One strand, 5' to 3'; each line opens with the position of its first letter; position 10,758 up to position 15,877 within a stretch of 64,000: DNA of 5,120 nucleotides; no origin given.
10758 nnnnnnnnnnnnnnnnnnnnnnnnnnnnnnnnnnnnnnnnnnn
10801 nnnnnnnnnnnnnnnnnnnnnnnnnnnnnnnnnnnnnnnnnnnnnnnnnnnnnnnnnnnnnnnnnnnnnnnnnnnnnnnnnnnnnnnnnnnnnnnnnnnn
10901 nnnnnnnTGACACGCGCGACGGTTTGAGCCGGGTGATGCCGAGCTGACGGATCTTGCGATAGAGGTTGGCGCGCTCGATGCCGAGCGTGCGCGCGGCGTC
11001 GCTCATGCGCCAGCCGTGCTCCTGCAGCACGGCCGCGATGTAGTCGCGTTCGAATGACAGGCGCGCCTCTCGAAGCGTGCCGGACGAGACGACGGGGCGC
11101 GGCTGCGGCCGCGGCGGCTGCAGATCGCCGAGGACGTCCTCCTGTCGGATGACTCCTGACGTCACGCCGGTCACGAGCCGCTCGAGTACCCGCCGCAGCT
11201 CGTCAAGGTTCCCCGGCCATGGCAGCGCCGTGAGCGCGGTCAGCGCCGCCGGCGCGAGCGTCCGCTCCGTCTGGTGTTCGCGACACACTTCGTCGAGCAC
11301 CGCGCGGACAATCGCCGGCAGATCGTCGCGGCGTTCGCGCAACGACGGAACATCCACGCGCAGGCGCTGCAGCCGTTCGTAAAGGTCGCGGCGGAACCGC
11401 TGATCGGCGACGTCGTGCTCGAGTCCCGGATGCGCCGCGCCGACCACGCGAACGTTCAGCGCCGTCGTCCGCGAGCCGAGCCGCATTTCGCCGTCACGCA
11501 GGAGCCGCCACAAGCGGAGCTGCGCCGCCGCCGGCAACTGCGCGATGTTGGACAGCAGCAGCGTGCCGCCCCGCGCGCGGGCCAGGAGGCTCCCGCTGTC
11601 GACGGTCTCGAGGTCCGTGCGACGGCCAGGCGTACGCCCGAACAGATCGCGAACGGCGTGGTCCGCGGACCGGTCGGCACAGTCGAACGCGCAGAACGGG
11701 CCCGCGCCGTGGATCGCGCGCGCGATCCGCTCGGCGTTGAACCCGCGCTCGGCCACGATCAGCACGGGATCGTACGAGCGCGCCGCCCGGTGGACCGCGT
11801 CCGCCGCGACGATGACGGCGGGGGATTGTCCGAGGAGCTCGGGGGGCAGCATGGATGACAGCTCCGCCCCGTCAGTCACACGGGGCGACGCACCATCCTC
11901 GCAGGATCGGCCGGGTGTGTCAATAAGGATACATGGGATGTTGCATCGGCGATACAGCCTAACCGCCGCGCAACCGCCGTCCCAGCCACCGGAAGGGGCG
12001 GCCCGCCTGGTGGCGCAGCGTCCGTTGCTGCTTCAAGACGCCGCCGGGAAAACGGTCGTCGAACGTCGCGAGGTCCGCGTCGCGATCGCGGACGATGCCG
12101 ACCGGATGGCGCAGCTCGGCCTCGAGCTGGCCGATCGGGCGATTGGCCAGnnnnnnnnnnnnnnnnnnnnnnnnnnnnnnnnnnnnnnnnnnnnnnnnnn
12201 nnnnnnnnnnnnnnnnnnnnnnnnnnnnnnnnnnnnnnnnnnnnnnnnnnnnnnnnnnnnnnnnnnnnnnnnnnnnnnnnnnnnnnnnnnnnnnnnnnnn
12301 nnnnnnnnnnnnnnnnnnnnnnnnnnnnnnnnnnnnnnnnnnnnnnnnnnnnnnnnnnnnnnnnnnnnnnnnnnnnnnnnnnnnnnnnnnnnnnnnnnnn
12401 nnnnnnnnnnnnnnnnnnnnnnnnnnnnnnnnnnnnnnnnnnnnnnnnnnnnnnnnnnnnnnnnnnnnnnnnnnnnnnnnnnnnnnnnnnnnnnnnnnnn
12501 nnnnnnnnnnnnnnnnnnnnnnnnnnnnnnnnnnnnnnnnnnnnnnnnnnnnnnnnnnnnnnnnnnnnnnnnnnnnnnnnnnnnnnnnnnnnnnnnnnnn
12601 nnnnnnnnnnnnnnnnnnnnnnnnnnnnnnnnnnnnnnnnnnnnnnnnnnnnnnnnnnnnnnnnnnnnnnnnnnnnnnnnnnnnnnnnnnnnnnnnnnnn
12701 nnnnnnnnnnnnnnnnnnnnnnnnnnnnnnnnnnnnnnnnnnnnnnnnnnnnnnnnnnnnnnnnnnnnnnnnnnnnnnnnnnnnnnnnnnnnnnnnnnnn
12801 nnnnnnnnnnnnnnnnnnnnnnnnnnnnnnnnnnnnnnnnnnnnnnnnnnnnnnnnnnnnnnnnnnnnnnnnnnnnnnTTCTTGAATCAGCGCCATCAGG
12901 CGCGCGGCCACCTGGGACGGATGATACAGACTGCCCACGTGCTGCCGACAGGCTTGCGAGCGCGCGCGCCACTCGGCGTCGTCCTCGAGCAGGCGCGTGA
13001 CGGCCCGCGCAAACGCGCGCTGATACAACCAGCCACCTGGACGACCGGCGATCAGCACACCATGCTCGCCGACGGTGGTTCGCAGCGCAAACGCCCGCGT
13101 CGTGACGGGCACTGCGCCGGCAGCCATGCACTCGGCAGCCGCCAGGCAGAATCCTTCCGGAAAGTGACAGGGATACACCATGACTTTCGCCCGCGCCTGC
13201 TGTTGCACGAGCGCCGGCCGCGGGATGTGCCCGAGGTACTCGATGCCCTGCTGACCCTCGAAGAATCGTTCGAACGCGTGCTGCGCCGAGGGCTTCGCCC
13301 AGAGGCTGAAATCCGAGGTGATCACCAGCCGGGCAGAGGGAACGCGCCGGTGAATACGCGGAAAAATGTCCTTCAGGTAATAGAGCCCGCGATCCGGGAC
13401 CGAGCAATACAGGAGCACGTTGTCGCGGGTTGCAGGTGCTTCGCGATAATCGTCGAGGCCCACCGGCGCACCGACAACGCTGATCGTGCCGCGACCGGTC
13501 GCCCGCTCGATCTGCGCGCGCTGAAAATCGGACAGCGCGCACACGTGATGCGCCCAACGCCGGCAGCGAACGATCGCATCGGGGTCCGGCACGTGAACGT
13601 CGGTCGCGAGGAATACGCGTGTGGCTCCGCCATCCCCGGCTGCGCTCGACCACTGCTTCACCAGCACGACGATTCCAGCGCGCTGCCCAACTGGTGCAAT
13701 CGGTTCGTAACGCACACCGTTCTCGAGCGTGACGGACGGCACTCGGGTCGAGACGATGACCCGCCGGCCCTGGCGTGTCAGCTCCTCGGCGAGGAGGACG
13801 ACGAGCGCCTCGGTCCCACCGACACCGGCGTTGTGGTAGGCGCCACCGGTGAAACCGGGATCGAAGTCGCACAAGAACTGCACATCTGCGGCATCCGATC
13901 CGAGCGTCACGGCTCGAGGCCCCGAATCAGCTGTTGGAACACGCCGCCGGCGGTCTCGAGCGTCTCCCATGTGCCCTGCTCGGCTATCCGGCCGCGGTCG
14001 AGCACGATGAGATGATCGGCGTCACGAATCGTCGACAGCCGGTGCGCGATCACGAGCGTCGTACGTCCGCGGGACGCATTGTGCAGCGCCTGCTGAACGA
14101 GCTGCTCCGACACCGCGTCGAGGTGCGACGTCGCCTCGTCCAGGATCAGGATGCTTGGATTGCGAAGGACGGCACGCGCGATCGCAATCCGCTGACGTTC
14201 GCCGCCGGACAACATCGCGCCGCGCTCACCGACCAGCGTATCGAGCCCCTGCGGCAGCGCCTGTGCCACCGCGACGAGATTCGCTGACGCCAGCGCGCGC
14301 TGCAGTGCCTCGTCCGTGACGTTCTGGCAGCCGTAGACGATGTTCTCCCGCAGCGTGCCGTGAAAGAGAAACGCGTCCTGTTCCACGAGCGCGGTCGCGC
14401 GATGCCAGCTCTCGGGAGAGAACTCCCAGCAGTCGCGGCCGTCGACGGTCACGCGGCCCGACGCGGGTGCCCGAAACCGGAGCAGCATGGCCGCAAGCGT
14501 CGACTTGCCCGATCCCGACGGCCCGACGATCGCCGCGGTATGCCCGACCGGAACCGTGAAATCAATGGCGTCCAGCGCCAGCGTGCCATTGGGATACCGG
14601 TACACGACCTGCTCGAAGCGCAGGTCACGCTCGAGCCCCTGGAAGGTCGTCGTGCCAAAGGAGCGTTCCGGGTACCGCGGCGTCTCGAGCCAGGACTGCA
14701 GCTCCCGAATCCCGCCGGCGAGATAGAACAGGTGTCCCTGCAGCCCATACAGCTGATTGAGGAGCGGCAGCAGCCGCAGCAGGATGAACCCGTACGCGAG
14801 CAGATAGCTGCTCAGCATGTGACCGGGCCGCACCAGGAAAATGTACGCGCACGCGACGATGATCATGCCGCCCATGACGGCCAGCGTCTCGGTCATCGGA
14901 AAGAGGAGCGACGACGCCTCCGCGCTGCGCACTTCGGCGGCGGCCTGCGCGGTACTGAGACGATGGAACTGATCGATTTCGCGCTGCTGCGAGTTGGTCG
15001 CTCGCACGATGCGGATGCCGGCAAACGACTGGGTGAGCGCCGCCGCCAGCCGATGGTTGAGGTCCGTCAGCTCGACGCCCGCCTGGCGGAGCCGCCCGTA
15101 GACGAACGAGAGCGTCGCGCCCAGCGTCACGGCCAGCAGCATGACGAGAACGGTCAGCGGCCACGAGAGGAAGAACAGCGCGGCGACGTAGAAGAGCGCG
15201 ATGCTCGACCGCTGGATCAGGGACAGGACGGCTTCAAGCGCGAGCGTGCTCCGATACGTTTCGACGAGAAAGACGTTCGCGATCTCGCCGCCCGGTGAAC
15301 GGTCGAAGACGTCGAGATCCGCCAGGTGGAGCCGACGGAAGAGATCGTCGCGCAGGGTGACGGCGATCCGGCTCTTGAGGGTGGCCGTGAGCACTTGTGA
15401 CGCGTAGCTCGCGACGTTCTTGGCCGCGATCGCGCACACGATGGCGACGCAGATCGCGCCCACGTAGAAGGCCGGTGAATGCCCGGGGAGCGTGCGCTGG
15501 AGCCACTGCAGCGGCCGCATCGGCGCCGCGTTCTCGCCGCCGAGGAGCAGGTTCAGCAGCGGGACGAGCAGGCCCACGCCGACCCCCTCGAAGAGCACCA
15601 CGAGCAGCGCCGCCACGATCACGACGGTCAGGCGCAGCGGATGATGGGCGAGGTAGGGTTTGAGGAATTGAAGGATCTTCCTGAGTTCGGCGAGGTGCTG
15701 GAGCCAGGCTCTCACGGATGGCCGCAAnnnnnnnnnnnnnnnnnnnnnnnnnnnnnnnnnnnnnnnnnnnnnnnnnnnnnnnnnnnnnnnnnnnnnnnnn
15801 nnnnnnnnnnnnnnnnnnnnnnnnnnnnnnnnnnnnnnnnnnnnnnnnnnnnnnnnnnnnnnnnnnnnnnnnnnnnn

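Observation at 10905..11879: ATPase-dead sigma-54-activator look-alike with intact DNA-binding HTH, translationally coupled to the EPS outer-membrane / export genes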

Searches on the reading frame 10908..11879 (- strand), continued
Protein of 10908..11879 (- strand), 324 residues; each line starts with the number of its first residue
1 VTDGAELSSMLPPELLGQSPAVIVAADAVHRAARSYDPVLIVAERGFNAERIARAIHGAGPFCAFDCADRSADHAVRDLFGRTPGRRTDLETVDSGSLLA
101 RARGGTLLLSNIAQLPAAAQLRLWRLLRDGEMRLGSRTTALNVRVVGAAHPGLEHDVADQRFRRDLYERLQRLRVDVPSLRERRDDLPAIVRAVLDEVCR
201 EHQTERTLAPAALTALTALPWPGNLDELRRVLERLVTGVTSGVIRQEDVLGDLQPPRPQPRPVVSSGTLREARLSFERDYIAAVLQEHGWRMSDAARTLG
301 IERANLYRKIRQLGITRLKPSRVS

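Call 60: fold_search(model_id=the predicted structure, library=pdb)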
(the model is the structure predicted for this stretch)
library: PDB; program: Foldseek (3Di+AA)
matches with E <= 10: 1389; with E <= 0.001: 696
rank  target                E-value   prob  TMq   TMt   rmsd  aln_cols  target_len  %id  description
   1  5m7p_B                2.1e-20  1.00  0.60  0.46  10.0       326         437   28  Crystal structure of NtrX from Brucella abortus in complex with ADP processed with the CrystalDirect automated mountin (released 2017-01-25)
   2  1ojl_D                4.0e-20  1.00  0.63  0.68  15.6       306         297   30  Crystal structure of a sigma54-activator suggests the mechanism for the conformational switch necessary for sigma54 bi (released 2005-05-19)
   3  5m7n_B                4.0e-20  1.00  0.59  0.46   8.9       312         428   29  Crystal structure of NtrX from Brucella abortus in complex with ATP processed with the CrystalDirect automated mountin (released 2017-01-25)
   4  5m7n_A                6.6e-20  1.00  0.61  0.46  10.1       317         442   29  Crystal structure of NtrX from Brucella abortus in complex with ATP processed with the CrystalDirect automated mountin (released 2017-01-25)
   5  5m7o_B                7.8e-20  1.00  0.60  0.46   8.8       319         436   29  Crystal structure of NtrX from Brucella abortus processed with the CrystalDirect automated mounting and cryo-cooling t (released 2017-01-25)
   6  5m7p_A                1.2e-19  1.00  0.60  0.46  10.2       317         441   30  Crystal structure of NtrX from Brucella abortus in complex with ADP processed with the CrystalDirect automated mountin (released 2017-01-25)
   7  1ojl_A                2.3e-19  1.00  0.62  0.68   8.4       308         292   30  Crystal structure of a sigma54-activator suggests the mechanism for the conformational switch necessary for sigma54 bi (released 2005-05-19)
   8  1ojl_E                2.6e-19  1.00  0.58  0.66  14.3       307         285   29  Crystal structure of a sigma54-activator suggests the mechanism for the conformational switch necessary for sigma54 bi (released 2005-05-19)
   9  7v2b_D                1.2e-18  1.00  0.62  0.54   3.9       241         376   29  Crystal Structure of VpsR display novel dimeric architecture and c-di-GMP binding: mechanistic implications in oligome (released 2022-04-06)
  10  7v2b_A                2.7e-18  1.00  0.62  0.54   4.1       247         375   29  Crystal Structure of VpsR display novel dimeric architecture and c-di-GMP binding: mechanistic implications in oligome (released 2022-04-06)
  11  1ny5_A                3.3e-18  1.00  0.61  0.52   4.3       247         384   30  Crystal structure of sigm54 activator (AAA+ ATPase) in the inactive state (released 2003-11-11)
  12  5m7o_A                5.4e-18  1.00  0.58  0.43  11.1       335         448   28  Crystal structure of NtrX from Brucella abortus processed with the CrystalDirect automated mounting and cryo-cooling t (released 2017-01-25)
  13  3m0e_A                7.2e-18  1.00  0.63  0.80   3.9       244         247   29  Crystal structure of the ATP-bound state of Walker B mutant of NtrC1 ATPase domain (released 2010-11-03)
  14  1ny5_B                9.0e-18  1.00  0.62  0.53   4.1       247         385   30  Crystal structure of sigm54 activator (AAA+ ATPase) in the inactive state (released 2003-11-11)
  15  4qos                  1.8e-17  1.00  0.58  0.76   3.7       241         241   32  CRYSTAL STRUCTURE OF PSPF(1-265) E108Q MUTANT bound to ADP (released 2014-08-06)
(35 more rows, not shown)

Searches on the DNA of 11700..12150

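Call 22: search_rna_families(source=window, start=11700, end=12150, threshold=evalue, max_evalue=10)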
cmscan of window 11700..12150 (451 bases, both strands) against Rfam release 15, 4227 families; matches with E-value up to 10: 3.
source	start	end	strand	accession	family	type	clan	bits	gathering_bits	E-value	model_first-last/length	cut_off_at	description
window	11797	11892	+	RF03395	mir-718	Gene; miRNA;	-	31.9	55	0.0046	1-66/66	no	mir-718 microRNA precursor family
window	11972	12015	-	RF02883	BcKCsr2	Gene; sRNA;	-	17.7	40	0.095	80-123/129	no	Burkholderia sRNA 2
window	11782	11818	-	RF01333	CRISPR-DR20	Gene; CRISPR;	-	13.6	42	8.7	1-36/36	no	CRISPR RNA direct repeat element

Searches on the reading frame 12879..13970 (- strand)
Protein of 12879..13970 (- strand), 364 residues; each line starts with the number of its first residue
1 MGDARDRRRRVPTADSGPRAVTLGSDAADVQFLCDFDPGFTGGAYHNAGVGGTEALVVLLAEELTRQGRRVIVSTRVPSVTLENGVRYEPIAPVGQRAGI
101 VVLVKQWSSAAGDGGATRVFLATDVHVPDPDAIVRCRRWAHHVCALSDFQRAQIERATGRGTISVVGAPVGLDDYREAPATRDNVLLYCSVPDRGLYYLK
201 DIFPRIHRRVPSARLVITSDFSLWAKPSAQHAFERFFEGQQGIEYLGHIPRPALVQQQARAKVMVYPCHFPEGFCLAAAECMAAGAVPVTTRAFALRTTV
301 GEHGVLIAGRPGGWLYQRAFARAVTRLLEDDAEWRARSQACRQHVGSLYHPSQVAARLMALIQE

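Call 9: search_protein_families(library=ncbifam, proteins=[window:12879-13970:-], max_evalue=0.001)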
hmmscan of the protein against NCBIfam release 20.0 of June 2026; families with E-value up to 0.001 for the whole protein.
window:12879-13970:- (364 aa): 8 families
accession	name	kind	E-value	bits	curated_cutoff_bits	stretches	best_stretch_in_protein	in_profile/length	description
TIGR03449.1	mycothiol_MshA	equivalog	7.7e-07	28.3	462.5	1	243-348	286-387/406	D-inositol-3-phosphate glycosyltransferase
TIGR04047.1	MSMEG_0565_glyc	hypoth_equivalog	2.6e-06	26.8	259.85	1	202-332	214-343/373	MSMEG_0565 family glycosyltransferase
NF053787.1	GlcN_PG_synth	equivalog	1.6e-05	24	480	1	255-360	256-354/361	N-acetylglucosaminyl phosphatidylglycerol synthase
TIGR03087.1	stp1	hypoth_equivalog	2.3e-05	23.7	316.65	1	196-363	243-395/397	TIGR03087 family PEP-CTERM/XrtA system glycosyltransferase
NF041876.1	EPS_EpsE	equivalog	2.4e-05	23.8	400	1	241-357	276-388/389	exopolysaccharide biosynthesis GT4 family glycosyltransferase EpsE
NF038229.1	Glyco4_Geo_Pelo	equivalog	5.1e-05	22.4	400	1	201-363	181-334/338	GPMC system family 4 glycosyltransferase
NF012028.0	PRK15484.1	subfamily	8.2e-05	21.9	618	1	182-291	192-308/380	lipopolysaccharide N-acetylglucosaminyltransferase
TIGR03999.1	thiol_BshA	equivalog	0.00042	19.4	273.7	1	202-357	220-365/375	N-acetyl-alpha-D-glucosaminyl L-malate synthase BshA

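Call 10: search_protein_families(library=pfam, proteins=[window:12879-13970:-], max_evalue=0.001)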
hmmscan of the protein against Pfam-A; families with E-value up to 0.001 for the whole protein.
window:12879-13970:- (364 aa): 3 families
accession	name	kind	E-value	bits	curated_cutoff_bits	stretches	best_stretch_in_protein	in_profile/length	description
PF13692.12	Glyco_trans_1_4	-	1.1e-13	52.2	27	1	193-330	13-142/142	Glycosyl transferases group 1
PF00534.26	Glycos_transf_1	-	2.2e-09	37.6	26.4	1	194-333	28-160/172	Glycosyl transferases group 1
PF13524.12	Glyco_trans_1_2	-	0.00063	20.2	25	0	221-360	17-144/144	Glycosyl transferase-like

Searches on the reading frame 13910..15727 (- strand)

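Call 9: search_protein_families(library=ncbifam, proteins=[window:13910-15727:-], max_evalue=0.001)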
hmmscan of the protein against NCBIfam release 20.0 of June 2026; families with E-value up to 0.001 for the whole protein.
window:13910-15727:- (606 aa): 189 families (the best 25 are shown)
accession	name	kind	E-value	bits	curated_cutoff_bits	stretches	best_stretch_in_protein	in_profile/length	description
NF045513.1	HepA_fam_ABC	equivalog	5.8e-137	457.7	725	1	28-595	31-600/610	heterocyst formation ABC transporter subunit HepA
TIGR02203.1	MsbA_lipidA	equivalog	3.1e-112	375.9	602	1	24-600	7-565/572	lipid A export permease/ATP-binding protein MsbA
TIGR02204.1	MsbA_rel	hypoth_equivalog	4.9e-93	312.7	780.4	1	95-602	63-573/576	ABC transporter, permease/ATP-binding protein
NF010178.0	PRK13657.1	equivalog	1.9e-87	294.1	733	1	181-602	148-568/588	glucan ABC transporter ATP-binding protein/ permease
TIGR00958.1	3a01208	subfamily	5.8e-87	292.6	874.6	1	115-601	226-711/711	antigen peptide transporter 2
NF008381.0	PRK11176.1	equivalog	3.3e-84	283.3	867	1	91-601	66-576/582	lipid A ABC transporter ATP-binding protein/permease MsbA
TIGR03796.1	NHLM_micro_ABC1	equivalog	8.3e-84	282.1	853.3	1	91-602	195-710/710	NHLP family bacteriocin export ABC transporter peptidase/permease/ATPase subunit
TIGR03375.1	type_I_sec_LssB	subfamily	1.1e-83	281.7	693.1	1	92-588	193-686/696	type I secretion system permease/ATPase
TIGR01846.1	type_I_sec_HlyB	subfamily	2.6e-82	277.2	725.55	1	93-601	182-689/694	type I secretion system permease/ATPase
NF052233.1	CphA_assoc_ABC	equivalog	9.5e-80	268.9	880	1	87-601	231-740/766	cyanophycin metabolism-associated ABC transporter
TIGR03797.1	NHLM_micro_ABC2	equivalog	1.6e-79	268.2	709.4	1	68-602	155-683/686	NHLP bacteriocin export ABC transporter permease/ATPase subunit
TIGR01192.1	chvA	subfamily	7.1e-72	242.8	585.4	1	176-602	142-568/585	glucan export ABC transporter ATP-binding protein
TIGR02857.1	CydD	equivalog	9.7e-70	236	435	1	91-576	45-529/529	thiol reductant ABC exporter subunit CydD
TIGR02868.1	CydC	equivalog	6.8e-69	232.9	329.05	1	91-564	54-530/530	thiol reductant ABC exporter subunit CydC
NF008379.0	PRK11174.1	equivalog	4e-64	217.3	684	1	94-602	67-582/588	heme ABC transporter permease/ATP-binding protein CydD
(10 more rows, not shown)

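Call 10: search_protein_families(library=pfam, proteins=[window:13910-15727:-], max_evalue=0.001)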
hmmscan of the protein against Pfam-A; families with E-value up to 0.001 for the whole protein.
window:13910-15727:- (606 aa): 4 families
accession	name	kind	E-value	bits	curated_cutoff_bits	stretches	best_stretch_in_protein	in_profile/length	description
PF00005.33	ABC_tran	-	1.2e-30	107.3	25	1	385-534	1-137/137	ABC transporter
PF00664.28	ABC_membrane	-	3.8e-19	69.8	28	1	75-306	37-257/274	ABC transporter transmembrane region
PF02463.25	SMC_N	-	8.7e-09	35.6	40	1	470-575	118-210/220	RecF/RecN/SMC N terminal domain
PF13191.12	AAA_16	-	0.00047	21.1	32.6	1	398-560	27-167/167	AAA ATPase domain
